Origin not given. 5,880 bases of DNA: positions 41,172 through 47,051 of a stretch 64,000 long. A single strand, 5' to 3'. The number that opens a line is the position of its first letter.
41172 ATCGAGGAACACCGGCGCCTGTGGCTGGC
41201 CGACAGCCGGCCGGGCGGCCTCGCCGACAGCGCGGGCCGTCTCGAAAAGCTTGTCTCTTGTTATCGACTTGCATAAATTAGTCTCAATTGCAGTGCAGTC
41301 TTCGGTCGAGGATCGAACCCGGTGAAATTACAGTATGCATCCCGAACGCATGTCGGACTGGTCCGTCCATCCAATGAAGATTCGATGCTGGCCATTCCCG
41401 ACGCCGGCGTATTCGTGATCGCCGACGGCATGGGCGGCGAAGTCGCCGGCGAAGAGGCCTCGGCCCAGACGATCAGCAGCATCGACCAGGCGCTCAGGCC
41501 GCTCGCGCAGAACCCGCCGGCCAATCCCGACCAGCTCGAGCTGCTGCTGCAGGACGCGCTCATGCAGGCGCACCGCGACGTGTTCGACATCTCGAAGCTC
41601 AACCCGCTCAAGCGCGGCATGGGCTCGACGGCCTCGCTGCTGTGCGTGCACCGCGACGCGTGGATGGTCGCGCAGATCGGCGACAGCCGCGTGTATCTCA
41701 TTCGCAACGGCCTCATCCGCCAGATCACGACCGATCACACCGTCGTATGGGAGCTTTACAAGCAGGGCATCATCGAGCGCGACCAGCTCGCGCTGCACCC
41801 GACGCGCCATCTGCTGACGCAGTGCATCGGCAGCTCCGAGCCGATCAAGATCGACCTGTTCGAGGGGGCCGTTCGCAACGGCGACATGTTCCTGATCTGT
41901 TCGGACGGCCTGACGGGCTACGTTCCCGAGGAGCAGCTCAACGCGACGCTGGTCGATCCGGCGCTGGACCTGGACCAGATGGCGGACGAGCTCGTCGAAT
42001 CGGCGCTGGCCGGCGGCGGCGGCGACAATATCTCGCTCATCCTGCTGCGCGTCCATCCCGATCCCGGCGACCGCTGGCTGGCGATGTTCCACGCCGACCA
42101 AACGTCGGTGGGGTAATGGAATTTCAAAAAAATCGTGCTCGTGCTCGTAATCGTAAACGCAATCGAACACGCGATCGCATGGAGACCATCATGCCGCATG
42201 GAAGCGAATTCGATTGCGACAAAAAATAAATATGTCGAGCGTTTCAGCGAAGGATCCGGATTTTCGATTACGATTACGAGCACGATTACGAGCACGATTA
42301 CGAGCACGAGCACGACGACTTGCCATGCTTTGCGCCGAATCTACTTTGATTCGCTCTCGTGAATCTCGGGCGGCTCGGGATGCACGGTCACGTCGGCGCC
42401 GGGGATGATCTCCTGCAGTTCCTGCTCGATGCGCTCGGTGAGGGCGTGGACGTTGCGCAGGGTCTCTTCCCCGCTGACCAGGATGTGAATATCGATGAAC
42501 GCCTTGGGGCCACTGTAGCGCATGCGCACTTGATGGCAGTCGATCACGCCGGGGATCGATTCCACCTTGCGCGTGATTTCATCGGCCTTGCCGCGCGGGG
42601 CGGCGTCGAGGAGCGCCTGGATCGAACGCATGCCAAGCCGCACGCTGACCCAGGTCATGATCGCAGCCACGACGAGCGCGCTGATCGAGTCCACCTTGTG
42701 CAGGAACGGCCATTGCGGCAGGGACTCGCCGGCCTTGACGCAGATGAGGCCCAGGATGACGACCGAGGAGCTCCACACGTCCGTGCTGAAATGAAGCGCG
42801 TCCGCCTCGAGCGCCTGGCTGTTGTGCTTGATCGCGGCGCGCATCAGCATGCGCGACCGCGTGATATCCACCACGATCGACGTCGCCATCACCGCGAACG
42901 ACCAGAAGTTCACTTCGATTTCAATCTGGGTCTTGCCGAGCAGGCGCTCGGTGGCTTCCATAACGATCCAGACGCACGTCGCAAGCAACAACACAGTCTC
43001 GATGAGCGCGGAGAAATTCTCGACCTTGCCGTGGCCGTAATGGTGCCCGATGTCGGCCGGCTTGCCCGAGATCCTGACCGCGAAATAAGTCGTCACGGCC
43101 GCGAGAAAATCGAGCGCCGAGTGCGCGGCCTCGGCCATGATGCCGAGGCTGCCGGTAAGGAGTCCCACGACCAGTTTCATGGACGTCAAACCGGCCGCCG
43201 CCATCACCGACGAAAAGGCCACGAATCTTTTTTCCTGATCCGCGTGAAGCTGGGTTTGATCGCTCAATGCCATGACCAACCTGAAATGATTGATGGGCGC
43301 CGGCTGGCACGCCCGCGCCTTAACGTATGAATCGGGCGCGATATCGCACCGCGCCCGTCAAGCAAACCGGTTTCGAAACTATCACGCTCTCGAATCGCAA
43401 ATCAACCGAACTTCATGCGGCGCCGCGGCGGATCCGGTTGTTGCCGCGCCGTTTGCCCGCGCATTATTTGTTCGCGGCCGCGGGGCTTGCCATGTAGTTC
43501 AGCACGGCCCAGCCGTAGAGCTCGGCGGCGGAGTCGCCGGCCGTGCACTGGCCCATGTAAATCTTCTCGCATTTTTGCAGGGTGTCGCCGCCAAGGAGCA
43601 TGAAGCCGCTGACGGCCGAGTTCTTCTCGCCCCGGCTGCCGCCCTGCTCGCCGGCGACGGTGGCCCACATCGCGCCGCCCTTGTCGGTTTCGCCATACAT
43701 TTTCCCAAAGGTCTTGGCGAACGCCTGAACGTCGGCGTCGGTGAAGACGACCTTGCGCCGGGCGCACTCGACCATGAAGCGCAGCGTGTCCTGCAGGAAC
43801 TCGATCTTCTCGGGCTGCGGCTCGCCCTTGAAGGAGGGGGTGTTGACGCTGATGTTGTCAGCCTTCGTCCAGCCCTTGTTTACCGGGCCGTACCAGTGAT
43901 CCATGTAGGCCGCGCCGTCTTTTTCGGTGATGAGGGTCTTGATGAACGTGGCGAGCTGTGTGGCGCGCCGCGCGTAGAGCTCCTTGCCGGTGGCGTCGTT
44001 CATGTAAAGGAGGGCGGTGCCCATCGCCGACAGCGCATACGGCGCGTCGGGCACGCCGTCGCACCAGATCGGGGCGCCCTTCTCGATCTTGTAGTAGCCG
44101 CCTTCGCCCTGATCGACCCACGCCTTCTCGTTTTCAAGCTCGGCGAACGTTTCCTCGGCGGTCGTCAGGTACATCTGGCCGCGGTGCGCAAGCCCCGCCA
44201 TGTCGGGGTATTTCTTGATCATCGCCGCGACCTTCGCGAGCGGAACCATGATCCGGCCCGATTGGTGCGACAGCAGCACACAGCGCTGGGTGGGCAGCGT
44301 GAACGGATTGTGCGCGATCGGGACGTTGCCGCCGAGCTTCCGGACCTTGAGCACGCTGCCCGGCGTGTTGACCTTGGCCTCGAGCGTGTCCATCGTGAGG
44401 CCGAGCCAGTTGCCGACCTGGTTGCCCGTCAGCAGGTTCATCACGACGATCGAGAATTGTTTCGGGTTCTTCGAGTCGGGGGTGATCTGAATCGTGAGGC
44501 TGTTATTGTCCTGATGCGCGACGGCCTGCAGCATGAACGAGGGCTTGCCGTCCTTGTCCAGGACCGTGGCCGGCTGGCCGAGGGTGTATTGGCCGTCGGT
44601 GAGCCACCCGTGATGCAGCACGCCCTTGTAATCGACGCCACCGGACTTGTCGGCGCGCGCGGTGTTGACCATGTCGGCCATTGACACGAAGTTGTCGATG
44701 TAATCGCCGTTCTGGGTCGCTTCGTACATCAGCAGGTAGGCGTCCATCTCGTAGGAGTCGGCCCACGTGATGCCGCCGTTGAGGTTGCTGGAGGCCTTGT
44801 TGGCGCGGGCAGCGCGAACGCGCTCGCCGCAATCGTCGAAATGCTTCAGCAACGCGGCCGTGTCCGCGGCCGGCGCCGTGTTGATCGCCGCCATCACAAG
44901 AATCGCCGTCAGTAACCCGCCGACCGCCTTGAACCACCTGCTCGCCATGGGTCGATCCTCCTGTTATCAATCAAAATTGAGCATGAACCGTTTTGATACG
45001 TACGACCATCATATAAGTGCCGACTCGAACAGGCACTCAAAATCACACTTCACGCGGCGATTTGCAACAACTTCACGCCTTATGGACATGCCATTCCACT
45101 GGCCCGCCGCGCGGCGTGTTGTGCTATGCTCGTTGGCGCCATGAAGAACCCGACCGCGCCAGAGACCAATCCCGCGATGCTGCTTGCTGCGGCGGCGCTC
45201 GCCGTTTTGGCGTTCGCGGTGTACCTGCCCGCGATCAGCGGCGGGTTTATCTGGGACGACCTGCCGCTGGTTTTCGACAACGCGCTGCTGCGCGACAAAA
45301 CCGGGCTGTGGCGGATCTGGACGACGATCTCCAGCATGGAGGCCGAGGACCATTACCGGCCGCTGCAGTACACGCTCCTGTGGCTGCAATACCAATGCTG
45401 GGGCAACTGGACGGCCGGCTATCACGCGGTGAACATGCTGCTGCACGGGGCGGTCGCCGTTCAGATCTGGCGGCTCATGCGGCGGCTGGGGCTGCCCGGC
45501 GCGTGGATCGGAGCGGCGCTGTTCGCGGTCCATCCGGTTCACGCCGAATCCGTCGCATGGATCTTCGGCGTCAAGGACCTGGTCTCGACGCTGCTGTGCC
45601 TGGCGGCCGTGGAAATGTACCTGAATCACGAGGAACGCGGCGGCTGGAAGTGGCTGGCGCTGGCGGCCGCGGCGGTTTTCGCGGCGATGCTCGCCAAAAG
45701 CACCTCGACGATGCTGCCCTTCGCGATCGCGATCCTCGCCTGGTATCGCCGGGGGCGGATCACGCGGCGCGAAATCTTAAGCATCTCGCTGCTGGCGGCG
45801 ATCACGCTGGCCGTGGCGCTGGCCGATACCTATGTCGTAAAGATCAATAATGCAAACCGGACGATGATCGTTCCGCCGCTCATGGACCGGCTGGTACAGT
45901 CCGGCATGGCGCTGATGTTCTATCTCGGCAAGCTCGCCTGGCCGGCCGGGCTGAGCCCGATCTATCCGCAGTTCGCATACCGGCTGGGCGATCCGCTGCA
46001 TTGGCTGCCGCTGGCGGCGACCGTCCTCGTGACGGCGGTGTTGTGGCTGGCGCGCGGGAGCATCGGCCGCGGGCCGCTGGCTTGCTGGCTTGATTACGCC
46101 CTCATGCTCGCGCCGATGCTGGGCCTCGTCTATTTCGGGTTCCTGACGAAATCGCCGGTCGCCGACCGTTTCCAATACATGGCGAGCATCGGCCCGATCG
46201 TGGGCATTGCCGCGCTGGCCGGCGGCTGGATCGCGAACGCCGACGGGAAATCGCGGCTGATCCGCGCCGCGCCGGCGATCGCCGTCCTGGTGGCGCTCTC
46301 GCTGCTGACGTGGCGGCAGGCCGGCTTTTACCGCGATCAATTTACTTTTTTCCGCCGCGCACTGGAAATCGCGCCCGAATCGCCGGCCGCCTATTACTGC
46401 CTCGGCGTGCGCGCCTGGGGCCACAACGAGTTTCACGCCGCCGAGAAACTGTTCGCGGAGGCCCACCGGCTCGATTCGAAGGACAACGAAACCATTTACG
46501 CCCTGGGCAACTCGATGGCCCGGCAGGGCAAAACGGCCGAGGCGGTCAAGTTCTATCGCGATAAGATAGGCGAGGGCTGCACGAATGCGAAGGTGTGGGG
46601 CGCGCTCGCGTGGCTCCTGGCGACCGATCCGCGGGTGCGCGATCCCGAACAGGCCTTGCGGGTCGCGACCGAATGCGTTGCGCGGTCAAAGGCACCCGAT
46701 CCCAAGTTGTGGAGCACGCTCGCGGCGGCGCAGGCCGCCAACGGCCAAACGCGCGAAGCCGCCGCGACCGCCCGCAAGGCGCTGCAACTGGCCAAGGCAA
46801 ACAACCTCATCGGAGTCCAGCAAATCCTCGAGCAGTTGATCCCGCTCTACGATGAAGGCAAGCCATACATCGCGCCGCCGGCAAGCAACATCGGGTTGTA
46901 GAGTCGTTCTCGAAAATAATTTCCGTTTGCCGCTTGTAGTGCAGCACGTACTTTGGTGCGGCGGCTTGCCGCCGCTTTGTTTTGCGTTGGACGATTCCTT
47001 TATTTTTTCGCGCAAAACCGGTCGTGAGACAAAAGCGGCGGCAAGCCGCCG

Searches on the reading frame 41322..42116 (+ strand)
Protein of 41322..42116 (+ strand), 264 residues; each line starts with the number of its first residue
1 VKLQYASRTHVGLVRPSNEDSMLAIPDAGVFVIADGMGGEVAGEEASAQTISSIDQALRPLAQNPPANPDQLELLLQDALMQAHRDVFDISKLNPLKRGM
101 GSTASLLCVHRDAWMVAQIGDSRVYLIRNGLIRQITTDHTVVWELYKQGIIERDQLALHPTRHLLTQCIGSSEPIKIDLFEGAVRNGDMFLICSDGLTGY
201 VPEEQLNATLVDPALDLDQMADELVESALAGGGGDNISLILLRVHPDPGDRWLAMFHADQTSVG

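Call 68: search_protein_families(library=pfam, proteins=[window:41322-42116:+], max_evalue=0.001)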
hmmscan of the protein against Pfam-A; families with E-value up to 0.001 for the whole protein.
window:41322-42116:+ (264 aa): 3 families
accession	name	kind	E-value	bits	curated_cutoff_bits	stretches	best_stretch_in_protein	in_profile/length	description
PF00481.26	PP2C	-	2.6e-11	44.1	20.3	1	27-141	33-142/255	Protein phosphatase 2C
PF13672.11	PP2C_2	-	2e-08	34.5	24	1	18-207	12-185/209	Protein phosphatase 2C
PF07228.17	SpoIIE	-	1.9e-07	31.7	25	1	30-244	6-191/192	Stage II sporulation protein E (SpoIIE)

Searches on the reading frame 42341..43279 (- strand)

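Call 68: search_protein_families(library=pfam, proteins=[window:42341-43279:-], max_evalue=0.001)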
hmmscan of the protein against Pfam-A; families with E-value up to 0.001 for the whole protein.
window:42341-43279:- (312 aa): 2 families
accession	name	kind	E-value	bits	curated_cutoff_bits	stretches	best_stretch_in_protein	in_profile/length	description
PF01545.26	Cation_efflux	-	2.6e-38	132.2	26.6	1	23-224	3-198/198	Cation efflux family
PF16916.11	ZT_dimer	-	5.2e-22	78.1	26.7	1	232-303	6-77/78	Dimerisation domain of Zinc Transporter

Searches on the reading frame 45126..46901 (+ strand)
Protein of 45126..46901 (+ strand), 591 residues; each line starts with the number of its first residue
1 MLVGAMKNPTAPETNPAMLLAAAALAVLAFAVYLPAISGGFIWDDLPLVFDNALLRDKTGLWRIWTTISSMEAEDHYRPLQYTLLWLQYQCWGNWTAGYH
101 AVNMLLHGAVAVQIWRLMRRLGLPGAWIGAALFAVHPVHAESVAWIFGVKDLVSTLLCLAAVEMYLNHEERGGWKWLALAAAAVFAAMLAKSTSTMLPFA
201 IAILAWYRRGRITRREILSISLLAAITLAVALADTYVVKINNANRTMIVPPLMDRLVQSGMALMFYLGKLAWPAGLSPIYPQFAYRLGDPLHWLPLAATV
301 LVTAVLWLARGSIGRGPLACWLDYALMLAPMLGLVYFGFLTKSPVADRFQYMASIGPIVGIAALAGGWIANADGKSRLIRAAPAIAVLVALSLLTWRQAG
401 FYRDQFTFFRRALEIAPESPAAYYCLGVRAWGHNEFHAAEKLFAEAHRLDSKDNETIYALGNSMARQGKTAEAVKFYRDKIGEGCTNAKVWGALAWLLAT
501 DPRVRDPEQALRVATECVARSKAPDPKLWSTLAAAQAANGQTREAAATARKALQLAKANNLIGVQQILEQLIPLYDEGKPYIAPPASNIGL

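Call 68: search_protein_families(library=pfam, proteins=[window:45126-46901:+], max_evalue=0.001)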
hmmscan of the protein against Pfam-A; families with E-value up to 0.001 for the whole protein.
window:45126-46901:+ (591 aa): 7 families
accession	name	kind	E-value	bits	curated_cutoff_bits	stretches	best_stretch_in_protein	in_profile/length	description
PF07719.23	TPR_2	-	2.5e-09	37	27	0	526-558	1-33/34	Tetratricopeptide repeat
PF13431.12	TPR_17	-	1.3e-07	31.8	24.4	0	408-427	1-20/34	Tetratricopeptide repeat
PF13231.12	PMT_2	-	2.1e-07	31.7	26.1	1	84-228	9-154/160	Dolichyl-phosphate-mannose-protein mannosyltransferase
PF14559.12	TPR_19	-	9.7e-07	29.5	25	0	433-478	4-49/68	Tetratricopeptide repeat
PF13428.12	TPR_14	-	8.1e-05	23.4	23.5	0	526-558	1-33/44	Tetratricopeptide repeat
PF13414.12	TPR_11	-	0.00022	21.3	26.8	0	410-427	18-35/42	TPR repeat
PF00515.34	TPR_1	-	0.00092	19.4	27.8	0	527-556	2-31/34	Tetratricopeptide repeat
